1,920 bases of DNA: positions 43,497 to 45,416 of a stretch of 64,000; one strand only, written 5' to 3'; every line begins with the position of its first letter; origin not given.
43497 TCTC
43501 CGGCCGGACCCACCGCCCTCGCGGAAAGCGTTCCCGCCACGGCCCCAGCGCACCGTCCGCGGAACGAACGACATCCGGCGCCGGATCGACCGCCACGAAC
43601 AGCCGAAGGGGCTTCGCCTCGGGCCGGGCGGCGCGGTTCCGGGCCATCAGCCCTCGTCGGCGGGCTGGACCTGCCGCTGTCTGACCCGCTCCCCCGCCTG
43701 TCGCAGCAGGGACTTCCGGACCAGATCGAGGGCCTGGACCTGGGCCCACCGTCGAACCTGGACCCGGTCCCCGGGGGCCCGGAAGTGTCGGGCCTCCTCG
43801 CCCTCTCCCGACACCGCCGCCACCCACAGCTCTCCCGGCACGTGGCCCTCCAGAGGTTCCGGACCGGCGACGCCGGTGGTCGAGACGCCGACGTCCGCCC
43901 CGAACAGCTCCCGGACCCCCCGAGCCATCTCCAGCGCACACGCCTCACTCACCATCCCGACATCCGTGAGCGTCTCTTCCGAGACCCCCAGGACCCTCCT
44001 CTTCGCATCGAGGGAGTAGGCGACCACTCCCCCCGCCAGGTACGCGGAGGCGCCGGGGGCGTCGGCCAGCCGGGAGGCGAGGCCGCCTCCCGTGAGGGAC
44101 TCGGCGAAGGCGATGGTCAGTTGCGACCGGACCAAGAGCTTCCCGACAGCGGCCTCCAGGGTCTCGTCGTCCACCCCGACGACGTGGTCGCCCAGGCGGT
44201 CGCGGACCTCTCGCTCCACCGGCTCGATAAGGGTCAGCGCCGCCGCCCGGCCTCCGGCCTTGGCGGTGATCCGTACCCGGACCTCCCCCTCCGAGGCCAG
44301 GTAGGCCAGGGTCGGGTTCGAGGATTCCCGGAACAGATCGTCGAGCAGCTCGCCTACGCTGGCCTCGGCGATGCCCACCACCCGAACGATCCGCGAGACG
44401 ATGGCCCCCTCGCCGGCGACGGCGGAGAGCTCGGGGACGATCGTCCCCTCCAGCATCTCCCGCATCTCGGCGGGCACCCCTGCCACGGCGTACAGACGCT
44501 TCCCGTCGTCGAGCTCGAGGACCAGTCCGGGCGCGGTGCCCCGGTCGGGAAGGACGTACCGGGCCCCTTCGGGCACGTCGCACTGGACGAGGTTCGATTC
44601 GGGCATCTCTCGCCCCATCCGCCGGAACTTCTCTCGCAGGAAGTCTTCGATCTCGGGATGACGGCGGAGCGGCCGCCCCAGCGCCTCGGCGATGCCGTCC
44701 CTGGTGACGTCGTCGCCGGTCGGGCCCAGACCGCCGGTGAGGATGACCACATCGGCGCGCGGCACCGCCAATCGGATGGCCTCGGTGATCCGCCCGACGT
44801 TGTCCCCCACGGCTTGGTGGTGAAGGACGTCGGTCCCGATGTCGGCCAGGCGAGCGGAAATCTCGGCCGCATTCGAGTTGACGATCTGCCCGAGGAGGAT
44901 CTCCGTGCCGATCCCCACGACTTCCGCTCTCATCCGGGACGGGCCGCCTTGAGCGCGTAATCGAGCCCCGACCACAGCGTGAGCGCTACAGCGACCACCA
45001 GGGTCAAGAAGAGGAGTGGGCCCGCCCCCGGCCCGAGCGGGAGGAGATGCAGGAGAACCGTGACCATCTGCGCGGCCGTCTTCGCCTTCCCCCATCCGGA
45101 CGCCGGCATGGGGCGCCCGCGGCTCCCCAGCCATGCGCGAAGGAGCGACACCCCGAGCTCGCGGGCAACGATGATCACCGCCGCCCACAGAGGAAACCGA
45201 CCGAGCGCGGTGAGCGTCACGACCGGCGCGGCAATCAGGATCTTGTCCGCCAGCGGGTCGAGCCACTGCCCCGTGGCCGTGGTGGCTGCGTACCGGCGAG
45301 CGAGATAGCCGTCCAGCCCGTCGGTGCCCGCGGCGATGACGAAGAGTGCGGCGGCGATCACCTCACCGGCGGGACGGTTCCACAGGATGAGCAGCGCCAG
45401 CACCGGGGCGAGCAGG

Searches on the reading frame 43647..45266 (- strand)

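Call 55: search_protein_families(library=pfam, proteins=[window:43647-45266:-], max_evalue=0.00001)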
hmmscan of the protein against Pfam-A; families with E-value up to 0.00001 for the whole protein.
window:43647-45266:- (539 aa): 3 families
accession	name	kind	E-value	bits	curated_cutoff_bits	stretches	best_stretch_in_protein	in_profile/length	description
PF02464.23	CinA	-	1.3e-49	168.2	23.5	1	368-519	2-154/155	Competence-damaged protein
PF00994.29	MoCF_biosynth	-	4.9e-32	111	26.6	1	116-281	2-143/144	Probable molybdopterin binding domain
PF18146.6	CinA_KH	-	7.8e-23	80.8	27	1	291-364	1-73/73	Damage-inducible protein CinA KH domain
